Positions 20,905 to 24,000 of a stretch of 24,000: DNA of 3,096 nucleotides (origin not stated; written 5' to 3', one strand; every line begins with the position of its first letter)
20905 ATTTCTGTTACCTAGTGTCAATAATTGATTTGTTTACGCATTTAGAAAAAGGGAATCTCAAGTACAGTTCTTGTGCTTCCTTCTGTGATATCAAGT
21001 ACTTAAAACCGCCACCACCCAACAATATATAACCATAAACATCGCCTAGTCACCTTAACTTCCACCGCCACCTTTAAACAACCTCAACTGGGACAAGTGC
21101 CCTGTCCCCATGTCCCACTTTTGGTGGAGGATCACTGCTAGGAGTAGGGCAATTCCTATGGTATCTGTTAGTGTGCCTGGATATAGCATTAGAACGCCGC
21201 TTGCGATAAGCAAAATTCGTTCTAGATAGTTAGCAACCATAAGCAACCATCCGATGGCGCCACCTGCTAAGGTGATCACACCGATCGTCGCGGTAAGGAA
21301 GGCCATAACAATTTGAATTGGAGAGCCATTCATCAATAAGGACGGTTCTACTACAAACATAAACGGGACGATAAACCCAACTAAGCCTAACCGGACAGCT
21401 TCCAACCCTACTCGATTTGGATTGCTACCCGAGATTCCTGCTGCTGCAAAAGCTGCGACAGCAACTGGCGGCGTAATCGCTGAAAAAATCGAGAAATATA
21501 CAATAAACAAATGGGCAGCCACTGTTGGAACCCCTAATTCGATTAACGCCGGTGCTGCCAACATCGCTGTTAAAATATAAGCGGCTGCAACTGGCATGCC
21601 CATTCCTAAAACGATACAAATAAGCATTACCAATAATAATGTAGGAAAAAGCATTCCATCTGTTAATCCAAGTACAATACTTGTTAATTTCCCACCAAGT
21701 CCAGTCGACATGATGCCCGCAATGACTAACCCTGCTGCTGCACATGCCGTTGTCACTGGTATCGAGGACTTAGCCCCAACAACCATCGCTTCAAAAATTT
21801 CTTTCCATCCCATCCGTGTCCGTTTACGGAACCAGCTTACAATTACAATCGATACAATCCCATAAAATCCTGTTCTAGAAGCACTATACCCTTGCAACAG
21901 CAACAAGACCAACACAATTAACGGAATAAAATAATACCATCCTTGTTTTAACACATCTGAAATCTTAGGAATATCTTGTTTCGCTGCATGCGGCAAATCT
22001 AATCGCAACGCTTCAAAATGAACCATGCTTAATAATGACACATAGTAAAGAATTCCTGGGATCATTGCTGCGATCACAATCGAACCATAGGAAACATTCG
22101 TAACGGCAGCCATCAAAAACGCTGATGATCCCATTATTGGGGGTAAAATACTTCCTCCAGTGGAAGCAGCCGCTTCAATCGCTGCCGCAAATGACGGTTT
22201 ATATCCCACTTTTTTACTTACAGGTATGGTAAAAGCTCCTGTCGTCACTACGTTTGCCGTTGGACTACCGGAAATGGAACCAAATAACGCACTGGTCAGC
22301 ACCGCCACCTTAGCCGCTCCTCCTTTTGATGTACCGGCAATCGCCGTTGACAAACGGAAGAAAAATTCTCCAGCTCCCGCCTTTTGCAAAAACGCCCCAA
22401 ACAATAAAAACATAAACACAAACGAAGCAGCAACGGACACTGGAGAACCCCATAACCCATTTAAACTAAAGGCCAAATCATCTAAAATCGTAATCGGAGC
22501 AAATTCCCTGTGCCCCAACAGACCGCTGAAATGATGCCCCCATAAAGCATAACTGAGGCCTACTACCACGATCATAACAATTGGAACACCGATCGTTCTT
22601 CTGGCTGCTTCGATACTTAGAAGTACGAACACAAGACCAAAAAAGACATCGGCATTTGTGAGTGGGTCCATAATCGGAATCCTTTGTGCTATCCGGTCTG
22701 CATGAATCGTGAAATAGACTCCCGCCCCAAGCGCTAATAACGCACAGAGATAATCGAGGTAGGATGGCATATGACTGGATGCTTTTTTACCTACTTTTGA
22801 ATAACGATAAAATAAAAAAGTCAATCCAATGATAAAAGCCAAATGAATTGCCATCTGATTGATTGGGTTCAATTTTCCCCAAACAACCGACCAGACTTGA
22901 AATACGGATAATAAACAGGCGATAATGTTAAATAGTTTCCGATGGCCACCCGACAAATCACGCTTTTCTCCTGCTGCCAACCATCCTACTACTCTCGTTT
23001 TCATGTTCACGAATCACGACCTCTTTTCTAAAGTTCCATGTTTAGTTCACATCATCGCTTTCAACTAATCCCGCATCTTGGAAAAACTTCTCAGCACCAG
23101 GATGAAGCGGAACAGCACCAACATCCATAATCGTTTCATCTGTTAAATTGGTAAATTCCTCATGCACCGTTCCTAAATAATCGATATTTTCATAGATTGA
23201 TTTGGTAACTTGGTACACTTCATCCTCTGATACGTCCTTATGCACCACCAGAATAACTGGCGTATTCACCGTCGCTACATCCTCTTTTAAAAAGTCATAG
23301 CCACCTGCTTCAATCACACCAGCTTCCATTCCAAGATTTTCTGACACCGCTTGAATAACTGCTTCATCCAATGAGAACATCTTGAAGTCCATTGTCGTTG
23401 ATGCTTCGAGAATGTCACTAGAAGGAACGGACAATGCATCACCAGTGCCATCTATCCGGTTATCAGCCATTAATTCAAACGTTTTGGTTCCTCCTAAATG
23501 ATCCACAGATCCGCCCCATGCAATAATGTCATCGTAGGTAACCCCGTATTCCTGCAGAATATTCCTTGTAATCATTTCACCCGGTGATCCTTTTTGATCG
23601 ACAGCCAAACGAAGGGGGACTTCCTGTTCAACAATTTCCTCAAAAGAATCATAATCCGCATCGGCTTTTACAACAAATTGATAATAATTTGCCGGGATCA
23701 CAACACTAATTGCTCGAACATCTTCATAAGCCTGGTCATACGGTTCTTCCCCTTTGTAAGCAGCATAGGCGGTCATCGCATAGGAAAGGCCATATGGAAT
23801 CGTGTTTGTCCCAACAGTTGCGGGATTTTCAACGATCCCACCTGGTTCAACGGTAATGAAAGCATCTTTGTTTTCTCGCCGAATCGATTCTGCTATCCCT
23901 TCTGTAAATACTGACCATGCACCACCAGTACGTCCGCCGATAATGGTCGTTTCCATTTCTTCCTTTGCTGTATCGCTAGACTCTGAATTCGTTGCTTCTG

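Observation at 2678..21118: Very dense 31-bp GC-rich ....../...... element that sits exactly on stop codons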

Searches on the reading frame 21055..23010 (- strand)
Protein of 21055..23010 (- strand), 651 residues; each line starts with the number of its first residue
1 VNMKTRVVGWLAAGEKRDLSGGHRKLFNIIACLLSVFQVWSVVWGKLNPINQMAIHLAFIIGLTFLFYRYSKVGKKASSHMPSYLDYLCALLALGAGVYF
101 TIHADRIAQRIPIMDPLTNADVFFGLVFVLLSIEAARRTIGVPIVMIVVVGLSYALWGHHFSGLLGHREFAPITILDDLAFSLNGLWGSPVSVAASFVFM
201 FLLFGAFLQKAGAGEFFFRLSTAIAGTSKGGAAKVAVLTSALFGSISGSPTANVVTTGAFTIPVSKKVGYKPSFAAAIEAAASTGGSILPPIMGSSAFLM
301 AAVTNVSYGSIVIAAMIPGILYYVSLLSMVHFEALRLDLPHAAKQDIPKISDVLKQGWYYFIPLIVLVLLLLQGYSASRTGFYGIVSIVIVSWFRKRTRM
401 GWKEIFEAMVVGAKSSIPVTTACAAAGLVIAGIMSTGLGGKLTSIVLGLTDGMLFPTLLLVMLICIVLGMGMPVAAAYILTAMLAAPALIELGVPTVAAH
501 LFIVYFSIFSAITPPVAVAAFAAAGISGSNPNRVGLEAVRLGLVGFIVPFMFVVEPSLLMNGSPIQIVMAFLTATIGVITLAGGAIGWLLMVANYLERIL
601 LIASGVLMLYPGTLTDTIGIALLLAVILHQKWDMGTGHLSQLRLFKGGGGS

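Call 7: search_protein_families(library=pfam, proteins=[window:21055-23010:-])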
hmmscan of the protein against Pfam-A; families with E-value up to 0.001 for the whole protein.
window:21055-23010:- (651 aa): 1 family
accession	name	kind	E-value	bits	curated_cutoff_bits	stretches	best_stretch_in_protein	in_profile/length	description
PF06808.19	DctM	-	1.2e-93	314.6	23.8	1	128-560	2-406/413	Tripartite ATP-independent periplasmic transporter, DctM component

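Call 24: search_protein_families(library=ncbifam, proteins=[window:21055-23010:-], max_evalue=0.01)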
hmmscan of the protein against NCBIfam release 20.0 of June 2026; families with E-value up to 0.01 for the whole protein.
window:21055-23010:- (651 aa): 3 families
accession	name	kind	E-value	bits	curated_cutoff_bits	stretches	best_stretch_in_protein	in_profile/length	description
TIGR02123.1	TRAP_fused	subfamily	1.6e-195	651.4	320.65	1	26-631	4-609/615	TRAP transporter fused permease subunit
TIGR00786.1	dctM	subfamily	2.2e-30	105.7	268.45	1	199-539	44-381/405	TRAP transporter large permease subunit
NF011634.1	PRK15060.1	equivalog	2.4e-11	43.4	800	1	198-558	59-416/425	2,3-diketo-L-gulonate TRAP transporter large permease YiaN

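Call 41: find_homologous_proteins(query=window:21055-23010:-, max_evalue=1e-100)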
Query window:21055-23010:- (651 aa): 1944 proteins with E <= 1e-100 among 8000 candidates; the best 120 are listed.
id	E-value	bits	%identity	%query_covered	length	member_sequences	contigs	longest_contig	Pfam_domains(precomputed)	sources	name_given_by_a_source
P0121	0.0e+0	1068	78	97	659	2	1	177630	PF11874.14,PF06808.19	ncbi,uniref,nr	ncbi:TRAP transporter permease [Virgibacillus profundi]|uniref:TRAP transporter permease n=1 Tax=Vir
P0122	0.0e+0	1039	77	97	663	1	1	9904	PF06808.19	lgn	-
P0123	0.0e+0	1034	74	97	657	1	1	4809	PF11874.14,PF06808.19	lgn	-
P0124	0.0e+0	1031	75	97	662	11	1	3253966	PF06808.19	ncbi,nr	ncbi:TRAP transporter permease [Sporosarcina pasteurii]|nr:TRAP transporter permease [Sporosarcina p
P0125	0.0e+0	1020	76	96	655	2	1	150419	PF11874.14,PF06808.19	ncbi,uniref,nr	ncbi:TRAP transporter fused permease subunit [Virgibacillus sp. C22-A2]|uniref:TRAP transporter fuse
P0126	6.1e-298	1008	75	97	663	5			PF11874.14,PF06808.19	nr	nr:TRAP transporter permease [Virgibacillus halotolerans]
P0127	1.0e-297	1007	74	97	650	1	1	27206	PF11874.14,PF06808.19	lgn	-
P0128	1.4e-294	997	74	97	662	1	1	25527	PF11874.14,PF06808.19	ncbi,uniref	ncbi:TRAP transporter permease [Virgibacillus byunsanensis]|uniref:TRAP transporter permease n=1 Tax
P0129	1.4e-294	997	73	97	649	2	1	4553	PF06808.19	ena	-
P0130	4.5e-294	995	74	97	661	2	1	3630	PF06808.19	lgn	-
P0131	6.4e-294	995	74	96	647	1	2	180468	PF06808.19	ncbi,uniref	ncbi:TRAP transporter permease [Ornithinibacillus salinisoli]|uniref:TRAP transporter permease n=1 T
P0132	1.5e-290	984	71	97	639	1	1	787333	PF06808.19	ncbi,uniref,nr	ncbi:TRAP transporter permease [Oceanobacillus rekensis]|uniref:TRAP transporter permease n=1 Tax=Oc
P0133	1.9e-290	983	72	97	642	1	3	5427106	PF06808.19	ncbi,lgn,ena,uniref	ncbi:TRAP transporter permease [Fredinandcohnia sp. FSL W7-1320]|uniref:TRAP transporter permease n=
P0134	5.8e-290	982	73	97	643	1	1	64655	PF06808.19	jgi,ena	-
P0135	6.2e-290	982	73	97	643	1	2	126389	PF06808.19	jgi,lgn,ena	-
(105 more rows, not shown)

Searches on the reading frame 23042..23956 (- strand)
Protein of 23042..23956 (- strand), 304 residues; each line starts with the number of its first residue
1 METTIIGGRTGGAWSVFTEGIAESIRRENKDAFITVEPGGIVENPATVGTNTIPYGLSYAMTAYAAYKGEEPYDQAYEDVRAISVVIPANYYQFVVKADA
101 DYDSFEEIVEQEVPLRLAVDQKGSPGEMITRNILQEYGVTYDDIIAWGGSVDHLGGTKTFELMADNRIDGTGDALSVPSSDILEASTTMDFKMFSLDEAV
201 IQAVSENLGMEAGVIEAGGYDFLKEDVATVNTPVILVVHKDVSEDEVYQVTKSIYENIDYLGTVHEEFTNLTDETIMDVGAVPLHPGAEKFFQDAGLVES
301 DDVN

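Call 7: search_protein_families(library=pfam, proteins=[window:23042-23956:-])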
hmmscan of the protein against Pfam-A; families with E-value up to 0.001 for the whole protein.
window:23042-23956:- (304 aa): 1 family
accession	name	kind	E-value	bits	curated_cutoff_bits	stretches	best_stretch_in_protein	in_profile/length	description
PF16868.10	NMT1_3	-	2.5e-52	178.8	27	1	7-296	3-289/289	NMT1-like family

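Call 31: find_encoding_contigs(protein=window:23042-23956:-, flank=10000, max_places=2)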
Protein window:23042-23956:- (304 aa): no gene with exactly this product is on record in the collection.
